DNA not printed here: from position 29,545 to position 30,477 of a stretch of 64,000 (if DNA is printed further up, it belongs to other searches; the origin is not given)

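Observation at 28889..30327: Translationally coupled DUF1326-DUF2182 pair (Cys-rich soluble protein + Met/Trp-rich membrane protein)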

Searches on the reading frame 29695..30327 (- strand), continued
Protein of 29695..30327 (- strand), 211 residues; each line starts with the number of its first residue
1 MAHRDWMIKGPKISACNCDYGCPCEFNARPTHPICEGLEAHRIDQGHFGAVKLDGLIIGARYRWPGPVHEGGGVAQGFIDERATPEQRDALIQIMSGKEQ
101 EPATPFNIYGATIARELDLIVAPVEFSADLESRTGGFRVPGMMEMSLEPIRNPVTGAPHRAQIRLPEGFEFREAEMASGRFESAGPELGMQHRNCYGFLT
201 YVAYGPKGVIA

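Call 24: predict_structure(alignment_id=A1)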
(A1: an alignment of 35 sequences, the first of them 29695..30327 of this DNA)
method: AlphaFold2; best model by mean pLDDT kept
length: 211 residues; sequences in the alignment: 35
mean_pLDDT: 92.3   pTM: 0.89
mean pLDDT of the five models: 92.3, 91.7, 91.5, 90.6, 88.2
residues with pLDDT >= 90: 161; 70-90: 41; 50-70: 9; < 50: 0
segments of 3 or more residues with pLDDT < 50: none
pLDDT, mean of each block of 10 residues (from residue 1): 90 91 63 90 98 98 86 95 98 91 88 94 98 98 97 94 87 94 96 95 95 83
secondary structure, 60 per line:
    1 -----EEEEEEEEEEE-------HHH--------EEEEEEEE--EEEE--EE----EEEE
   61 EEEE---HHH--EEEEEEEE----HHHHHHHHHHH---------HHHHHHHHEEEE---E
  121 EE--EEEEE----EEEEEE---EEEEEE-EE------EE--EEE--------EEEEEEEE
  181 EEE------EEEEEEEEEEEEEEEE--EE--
elements in order: E6-16 E35-42 E45-48 E57-64 E73-80 H85-95 H105-112 E113-116 E120-122 E125-129 E134-139 E143-148 E162-164 E173-183 E190-205

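Call 55: search_protein_families(library=pfam, alignment_id=A5, max_evalue=0.00001)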
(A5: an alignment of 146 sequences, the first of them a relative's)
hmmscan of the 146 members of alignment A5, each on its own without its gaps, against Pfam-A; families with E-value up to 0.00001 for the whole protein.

A. member 1, L078:3579-4700:+ (374 aa): 1 family
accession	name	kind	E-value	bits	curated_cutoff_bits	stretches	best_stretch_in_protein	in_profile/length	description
PF01266.30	DAO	-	2e-52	179.3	27.9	1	63-358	55-353/353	FAD dependent oxidoreductase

B. families by the number of members that match (of 146 scanned): 162 families (the first 25 are shown)
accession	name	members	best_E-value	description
PF01266.30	DAO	7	7.4e-71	FAD dependent oxidoreductase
PF00440.29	TetR_N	7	1.7e-15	Bacterial regulatory proteins, tetR family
PF00163.24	Ribosomal_S4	6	5.8e-27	Ribosomal protein S4/S9 N-terminal domain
PF00462.30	Glutaredoxin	6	1.2e-21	Glutaredoxin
PF01479.30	S4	6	2.2e-19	S4 domain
PF07228.17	SpoIIE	5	1.6e-42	Stage II sporulation protein E (SpoIIE)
PF13581.12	HATPase_c_2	5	2.8e-24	Histidine kinase-like ATPase domain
PF07719.23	TPR_2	5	6.6e-17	Tetratricopeptide repeat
PF01590.32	GAF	5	7.3e-16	GAF domain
PF13428.12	TPR_14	5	9.3e-15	Tetratricopeptide repeat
PF13185.12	GAF_2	5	5.5e-14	GAF domain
PF14559.12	TPR_19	5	1.5e-13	Tetratricopeptide repeat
PF00515.34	TPR_1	5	3.8e-12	Tetratricopeptide repeat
PF04055.27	Radical_SAM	4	9.5e-34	Radical SAM superfamily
PF13181.12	TPR_8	4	9.3e-15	Tetratricopeptide repeat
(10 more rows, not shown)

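Call 57: search_protein_families(library=pfam, alignment_id=A1, max_evalue=5)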
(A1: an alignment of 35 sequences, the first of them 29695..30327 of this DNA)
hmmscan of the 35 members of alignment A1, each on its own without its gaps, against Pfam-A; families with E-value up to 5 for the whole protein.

A. member 1, window:29695-30327:- (211 aa): 1 family
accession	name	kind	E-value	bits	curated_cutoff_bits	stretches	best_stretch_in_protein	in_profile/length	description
PF07040.16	DUF1326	-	2.5e-49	168.3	25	1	15-186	2-169/177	Protein of unknown function (DUF1326)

B. families by the number of members that match (of 35 scanned): 4 families
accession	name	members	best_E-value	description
PF07040.16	DUF1326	35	2.1e-52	Protein of unknown function (DUF1326)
PF10370.14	Rv2993c-like_N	2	0.097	Rv2993c-like, N-terminal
PF13801.11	Metal_resist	1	0.19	Heavy-metal resistance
PF12505.14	DUF3712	1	0.28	Protein of unknown function (DUF3712)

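Call 59: search_solved_structures(query=A1, max_evalue=10)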
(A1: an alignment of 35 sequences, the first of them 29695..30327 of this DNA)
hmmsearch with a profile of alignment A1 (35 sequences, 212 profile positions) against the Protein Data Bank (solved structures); distinct sequences matched with E-value up to 10: 0.

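Call 67: search_protein_families(library=pfam, proteins=[L048:2415-4004:+, L048:4056-5111:+, L048:5219-5893:+, L048:7814-9217:+, L048:9446-9916:+, L048:9916-10614:+, L063:3118-4308:+, L063:4670-5773:+, L063:2500-3099:-, L048:1163-2353:+], max_evalue=0.0001)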
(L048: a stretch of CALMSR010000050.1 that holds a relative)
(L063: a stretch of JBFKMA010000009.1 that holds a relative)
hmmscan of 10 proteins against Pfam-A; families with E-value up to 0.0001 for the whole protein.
L048:2415-4004:+ (530 aa): 4 families
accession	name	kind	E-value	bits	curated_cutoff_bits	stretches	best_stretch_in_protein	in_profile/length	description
PF02826.25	2-Hacid_dh_C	-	8.7e-60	201.6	25.1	1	108-283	1-178/178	D-isomer specific 2-hydroxyacid dehydrogenase, NAD binding domain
PF19304.4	PGDH_inter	-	1.6e-43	148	27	1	327-446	2-119/119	D-3-phosphoglycerate dehydrogenase intervening domain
PF00389.36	2-Hacid_dh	-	6e-35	120.3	24.6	1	4-315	1-134/134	D-isomer specific 2-hydroxyacid dehydrogenase, catalytic domain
PF03446.21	NAD_binding_2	-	1.9e-05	25.2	21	1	145-252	2-112/161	NAD binding domain of 6-phosphogluconate dehydrogenase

L048:4056-5111:+ (352 aa): 0 families

L048:5219-5893:+ (225 aa): 1 family
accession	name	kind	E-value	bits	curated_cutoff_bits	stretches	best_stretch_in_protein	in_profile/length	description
PF09365.15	DUF2461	-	4.4e-37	128.5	22.8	1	12-207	1-208/208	Conserved hypothetical protein (DUF2461)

L048:7814-9217:+ (468 aa): 1 family
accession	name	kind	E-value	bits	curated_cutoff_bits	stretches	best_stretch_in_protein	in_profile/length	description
PF00709.27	Adenylsucc_synt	-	2.7e-173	576.9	27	1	43-460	1-416/416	Adenylosuccinate synthetase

L048:9446-9916:+ (157 aa): 1 family
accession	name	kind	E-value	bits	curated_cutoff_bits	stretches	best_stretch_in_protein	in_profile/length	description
PF05981.17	CreA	-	9.7e-55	184.6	25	1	29-155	1-130/131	CreA protein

L048:9916-10614:+ (233 aa): 2 families
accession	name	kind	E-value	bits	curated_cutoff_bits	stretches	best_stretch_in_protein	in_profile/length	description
PF04263.21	TPK_catalytic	-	4.1e-12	46.5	30.7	1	35-125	11-110/113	Thiamin pyrophosphokinase, catalytic domain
PF04265.19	TPK_B1_binding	-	3e-09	36.8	22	1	149-201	11-65/67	Thiamin pyrophosphokinase, vitamin B1 binding domain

L063:3118-4308:+ (397 aa): 1 family
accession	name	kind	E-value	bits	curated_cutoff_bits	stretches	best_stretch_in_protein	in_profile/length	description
PF00180.25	Iso_dh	-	4.1e-134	447.7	27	1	35-389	2-348/348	Isocitrate/isopropylmalate dehydrogenase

L063:4670-5773:+ (368 aa): 0 families

L063:2500-3099:- (200 aa): 1 family
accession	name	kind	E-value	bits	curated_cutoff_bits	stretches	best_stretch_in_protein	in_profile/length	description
PF07883.17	Cupin_2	-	8.4e-11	41.9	27.2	1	124-192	2-67/70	Cupin domain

L048:1163-2353:+ (397 aa): 0 families

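Call 68: search_protein_families(library=pfam, proteins=[L066:3240-4403:-, L066:4495-4950:+, L066:7857-8591:+, L066:8591-9577:+, L066:9670-10299:+, L051:2002-3075:+, L051:3258-3623:+, L051:3684-4100:+, L051:5930-8671:-, L051:753-1730:+], max_evalue=0.0001)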
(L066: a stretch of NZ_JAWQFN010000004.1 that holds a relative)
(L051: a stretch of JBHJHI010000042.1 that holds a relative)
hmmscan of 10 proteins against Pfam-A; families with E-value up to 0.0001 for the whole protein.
L066:3240-4403:- (388 aa): 5 families
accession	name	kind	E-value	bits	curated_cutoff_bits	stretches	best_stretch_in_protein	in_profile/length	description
PF01262.27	AlaDh_PNT_C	-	1.9e-85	286.1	23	1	157-368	1-213/214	Alanine dehydrogenase/PNT, C-terminal domain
PF05222.21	AlaDh_PNT_N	-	2.1e-49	167.7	30.4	1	20-153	1-136/136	Alanine dehydrogenase/PNT, N-terminal domain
PF02826.25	2-Hacid_dh_C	-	1.5e-09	37.9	25.1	1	185-284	37-127/178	D-isomer specific 2-hydroxyacid dehydrogenase, NAD binding domain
PF00070.33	Pyr_redox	-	5.2e-06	27.3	22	1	186-230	1-45/82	Pyridine nucleotide-disulphide oxidoreductase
PF07992.20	Pyr_redox_2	-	1.1e-05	25.5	26.1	1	180-225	142-183/291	Pyridine nucleotide-disulphide oxidoreductase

L066:4495-4950:+ (152 aa): 9 families
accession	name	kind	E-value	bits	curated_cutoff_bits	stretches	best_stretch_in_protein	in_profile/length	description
PF13412.12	HTH_24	-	5e-22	77.6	21.9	1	3-49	1-47/48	Winged helix-turn-helix DNA-binding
PF01037.27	AsnC_trans_reg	-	6.9e-22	77.6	25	1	69-143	1-73/73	Lrp/AsnC ligand binding domain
PF13404.12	HTH_AsnC-type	-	4.8e-19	68.3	27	1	3-44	1-42/42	AsnC-type helix-turn-helix domain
PF01047.28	MarR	-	2.7e-07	30.8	24.6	1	6-49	4-47/59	MarR family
PF09339.16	HTH_IclR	-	7.9e-07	29.2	22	1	9-49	7-48/52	IclR helix-turn-helix domain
PF12802.13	MarR_2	-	4.9e-06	27.1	27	1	3-50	3-51/61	MarR family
PF08279.18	HTH_11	-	9.9e-06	25.8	25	1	8-48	3-44/55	HTH domain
PF13545.12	HTH_Crp_2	-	1.1e-05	25.7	27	0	19-63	22-69/70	Crp-like helix-turn-helix domain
PF01325.25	Fe_dep_repress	-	1.6e-05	25.4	26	1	9-50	12-53/60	Iron dependent repressor, N-terminal DNA binding domain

L066:7857-8591:+ (245 aa): 1 family
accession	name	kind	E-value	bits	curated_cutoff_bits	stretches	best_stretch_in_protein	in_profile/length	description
PF08511.16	COQ9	-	2.4e-29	101.2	20.5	1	129-199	2-72/72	COQ9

L066:8591-9577:+ (329 aa): 3 families
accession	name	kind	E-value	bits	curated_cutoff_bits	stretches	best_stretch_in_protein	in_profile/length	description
PF00107.32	ADH_zinc_N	-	7.2e-29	100.8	31.8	1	157-275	1-122/129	Zinc-binding dehydrogenase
PF13602.12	ADH_zinc_N_2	-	5e-28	99.1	27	1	189-326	1-134/134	Zinc-binding dehydrogenase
PF08240.17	ADH_N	-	9.9e-18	64.8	23.5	1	32-115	1-103/104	Alcohol dehydrogenase GroES-like domain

L066:9670-10299:+ (210 aa): 6 families
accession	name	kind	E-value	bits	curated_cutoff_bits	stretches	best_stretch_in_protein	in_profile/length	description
PF13614.12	AAA_31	-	4.6e-21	76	27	2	4-48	2-46/177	AAA domain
PF09140.17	MipZ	-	2.1e-17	63.7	20.7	1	5-119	2-136/262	ATPase MipZ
PF01656.29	CbiA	-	3.4e-15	56.6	25.4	1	6-84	1-54/125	CobQ/CobB/MinD/ParA nucleotide binding domain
PF10609.15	ParA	-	4e-10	40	27.1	1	4-44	4-44/246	NUBPL iron-transfer P-loop NTPase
PF02374.21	ArsA_ATPase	-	1.4e-05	24.9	24.3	1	8-50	5-47/305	Anion-transporting ATPase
PF06564.18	CBP_BcsQ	-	2.4e-05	24.4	21.3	0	73-156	106-184/234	Cellulose biosynthesis protein BcsQ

L051:2002-3075:+ (358 aa): 7 families
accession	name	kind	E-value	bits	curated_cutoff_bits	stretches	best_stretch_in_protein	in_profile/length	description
PF01370.27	Epimerase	-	2.7e-27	96.1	20.9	1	27-212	1-192/240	NAD dependent epimerase/dehydratase family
PF16363.11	GDP_Man_Dehyd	-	1.3e-16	61.5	27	1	28-190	1-181/332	GDP-mannose 4,6 dehydratase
PF04321.23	RmlD_sub_bind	-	2.3e-15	56.9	27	1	25-197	1-156/287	RmlD substrate binding domain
PF01073.25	3Beta_HSD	-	1.6e-12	47.5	22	1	28-240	1-235/280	3-beta hydroxysteroid dehydrogenase/isomerase family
PF02719.21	Polysacc_synt_2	-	1.8e-11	44.2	20.2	1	63-134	58-131/293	Polysaccharide biosynthesis protein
PF07993.18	NAD_binding_4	-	1.7e-06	27.8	20.1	1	79-191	87-206/258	Male sterility protein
PF13460.12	NAD_binding_10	-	2.6e-05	24.6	27.2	1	61-195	41-149/184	NAD(P)H-binding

L051:3258-3623:+ (122 aa): 0 families

L051:3684-4100:+ (139 aa): 0 families

L051:5930-8671:- (914 aa): 1 family
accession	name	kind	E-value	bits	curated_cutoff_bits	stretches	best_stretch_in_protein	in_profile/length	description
PF00343.26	Phosphorylase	-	3.6e-294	978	27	1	211-910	2-713/713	Carbohydrate phosphorylase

L051:753-1730:+ (326 aa): 1 family
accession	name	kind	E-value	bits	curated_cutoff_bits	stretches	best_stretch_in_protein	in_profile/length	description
PF04199.19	Cyclase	-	5.1e-22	79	23.1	1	86-261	2-141/142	Putative cyclase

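Call 77: search_protein_families(library=pfam, proteins=[L020:6657-7067:+, L076:3596-4090:+, L068:6736-7500:+, L077:669-1112:+, L079:6747-8453:+, L029:2957-7030:+], max_evalue=0.001)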
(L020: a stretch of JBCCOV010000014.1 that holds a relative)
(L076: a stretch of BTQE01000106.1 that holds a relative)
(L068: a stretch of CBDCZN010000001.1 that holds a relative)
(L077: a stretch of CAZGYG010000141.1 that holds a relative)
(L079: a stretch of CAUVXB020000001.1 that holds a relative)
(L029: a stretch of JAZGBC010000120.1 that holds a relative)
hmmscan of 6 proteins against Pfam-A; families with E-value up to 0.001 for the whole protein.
L020:6657-7067:+ (137 aa): 0 families

L076:3596-4090:+ (165 aa): 1 family
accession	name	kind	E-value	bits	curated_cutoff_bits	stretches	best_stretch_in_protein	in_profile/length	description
PF13474.12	SnoaL_3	-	4.8e-26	91.9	22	1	33-147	1-121/121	SnoaL-like domain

L068:6736-7500:+ (255 aa): 1 family
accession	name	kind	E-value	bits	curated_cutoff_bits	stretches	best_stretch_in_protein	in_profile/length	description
PF02104.20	SURF1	-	2.6e-37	129.6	23.4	1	25-231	2-205/205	SURF1 family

L077:669-1112:+ (148 aa): 1 family
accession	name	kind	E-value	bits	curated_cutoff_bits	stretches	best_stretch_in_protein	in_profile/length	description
PF00027.35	cNMP_binding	-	3.2e-20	72.3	27.5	1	30-110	2-83/89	Cyclic nucleotide-binding domain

L079:6747-8453:+ (569 aa): 14 families
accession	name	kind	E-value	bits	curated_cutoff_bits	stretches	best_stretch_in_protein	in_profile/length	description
PF07719.23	TPR_2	-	7.6e-14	51.1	27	0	521-549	4-32/34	Tetratricopeptide repeat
PF13428.12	TPR_14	-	1.8e-11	44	23.5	0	424-459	7-42/44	Tetratricopeptide repeat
PF00211.25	Guanylate_cyc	-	1.2e-10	41.7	21.9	1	16-176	10-180/183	Adenylate and Guanylate cyclase catalytic domain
PF00515.34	TPR_1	-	2.3e-10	40.2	27.8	0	521-549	4-32/34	Tetratricopeptide repeat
PF14559.12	TPR_19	-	1e-08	35.8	25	0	432-484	5-57/68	Tetratricopeptide repeat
PF13424.12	TPR_12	-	3.3e-08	34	30.1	0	426-481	11-74/77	Tetratricopeptide repeat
PF13181.12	TPR_8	-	7.8e-08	32.3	25.7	0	519-549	2-32/34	Tetratricopeptide repeat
PF23914.1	TPR_CcmH_CycH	-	2e-05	25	42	0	426-512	58-146/158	Cytochrome c-type biogenesis protein H TPR domain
PF13431.12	TPR_17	-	3e-05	24.4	24.4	0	441-472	2-33/34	Tetratricopeptide repeat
PF12895.13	ANAPC3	-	8.8e-05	23.1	27.2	1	492-543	28-81/82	Anaphase-promoting complex, cyclosome, subunit 3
PF13176.12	TPR_7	-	0.00014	22.1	27.9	0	523-551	4-34/36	Tetratricopeptide repeat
PF13432.12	TPR_16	-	0.00022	22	32.7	0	524-552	37-65/65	Tetratricopeptide repeat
PF17680.6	FlgO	-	0.00051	20.3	22.6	0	195-288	18-116/130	FlgO protein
PF13429.12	TPR_15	-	0.0007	19.5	26.2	0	414-510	142-237/280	Tetratricopeptide repeat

L029:2957-7030:+ (1358 aa): 0 families

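Call 78: search_protein_families(library=pfam, proteins=[L068:3652-4011:+, L068:4096-4422:+, L068:4572-5555:-, L068:8022-9575:+, L068:9630-11276:+, L073:3656-5839:+, L073:6694-7722:-, L073:8293-9549:+, L056:2792-3949:-, L056:5163-6506:-], max_evalue=0.001)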
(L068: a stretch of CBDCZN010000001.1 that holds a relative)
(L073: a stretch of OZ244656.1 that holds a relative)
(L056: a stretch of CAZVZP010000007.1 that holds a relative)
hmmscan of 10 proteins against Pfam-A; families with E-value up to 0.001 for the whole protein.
L068:3652-4011:+ (120 aa): 1 family
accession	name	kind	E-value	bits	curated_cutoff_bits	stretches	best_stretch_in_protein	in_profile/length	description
PF03626.19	COX4_pro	-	1.9e-14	54.3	28.9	1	32-101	2-71/72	Prokaryotic Cytochrome C oxidase subunit IV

L068:4096-4422:+ (109 aa): 0 families

L068:4572-5555:- (328 aa): 0 families

L068:8022-9575:+ (518 aa): 3 families
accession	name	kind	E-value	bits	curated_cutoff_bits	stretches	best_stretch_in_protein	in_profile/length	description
PF06415.18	iPGM_N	-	4.9e-71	239.1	27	1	90-298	1-217/217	BPG-independent PGAM N-terminus (iPGM_N)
PF01676.23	Metalloenzyme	-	1.4e-68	231.6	24.3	1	13-497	2-250/252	Metalloenzyme superfamily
PF01663.27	Phosphodiest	-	0.00094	19.3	23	0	379-444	146-220/342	Type I phosphodiesterase / nucleotide pyrophosphatase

L068:9630-11276:+ (549 aa): 1 family
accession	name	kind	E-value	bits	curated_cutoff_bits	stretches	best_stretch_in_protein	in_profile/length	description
PF00342.24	PGI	-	1.7e-227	756.3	22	1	49-538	1-486/486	Phosphoglucose isomerase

L073:3656-5839:+ (728 aa): 2 families
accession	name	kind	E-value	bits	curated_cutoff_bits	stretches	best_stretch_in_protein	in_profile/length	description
PF04055.27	Radical_SAM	-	7.5e-17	62.4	29.5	1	192-354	3-166/166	Radical SAM superfamily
PF23545.1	Zn_ribbon_HMPTM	-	7.4e-13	48.3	27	1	82-145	2-43/45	HMPTM N-terminal zinc ribbon domain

L073:6694-7722:- (343 aa): 3 families
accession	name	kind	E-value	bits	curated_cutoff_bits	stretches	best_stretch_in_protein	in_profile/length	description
PF06463.18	Mob_synth_C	-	2.7e-34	118.3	37.4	1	187-310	2-125/128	Molybdenum Cofactor Synthesis C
PF04055.27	Radical_SAM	-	9.5e-34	117.4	29.5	1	19-179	1-164/166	Radical SAM superfamily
PF13353.11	Fer4_12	-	0.00026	21.7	22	1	23-125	13-114/137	4Fe-4S single cluster domain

L073:8293-9549:+ (419 aa): 3 families
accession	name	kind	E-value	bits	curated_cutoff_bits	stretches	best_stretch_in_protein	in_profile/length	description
PF13393.11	tRNA-synt_His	-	3.6e-44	151.7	25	1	7-309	1-308/308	Histidyl-tRNA synthetase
PF00587.30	tRNA-synt_2b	-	5.2e-15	56.4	29.3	1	65-293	1-146/179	tRNA synthetase class II core domain (G, H, P, S and T)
PF03129.25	HGTP_anticodon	-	1.2e-13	51.5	21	1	325-414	2-92/94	Anticodon binding domain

L056:2792-3949:- (386 aa): 1 family
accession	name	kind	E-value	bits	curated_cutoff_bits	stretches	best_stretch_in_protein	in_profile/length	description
PF12146.15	Hydrolase_4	-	0.00026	20.8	27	0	292-348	177-233/239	Serine aminopeptidase, S33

L056:5163-6506:- (448 aa): 3 families
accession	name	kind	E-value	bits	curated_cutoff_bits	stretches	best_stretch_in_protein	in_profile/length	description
PF13416.11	SBP_bac_8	-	1.2e-23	84.7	27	1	134-411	5-271/279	Bacterial extracellular solute-binding protein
PF01547.30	SBP_bac_1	-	7.8e-12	46.2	26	1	135-385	17-306/307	Bacterial extracellular solute-binding protein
PF13343.11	SBP_bac_6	-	1.7e-05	24.8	24.6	1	211-403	47-225/245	Bacterial extracellular solute-binding protein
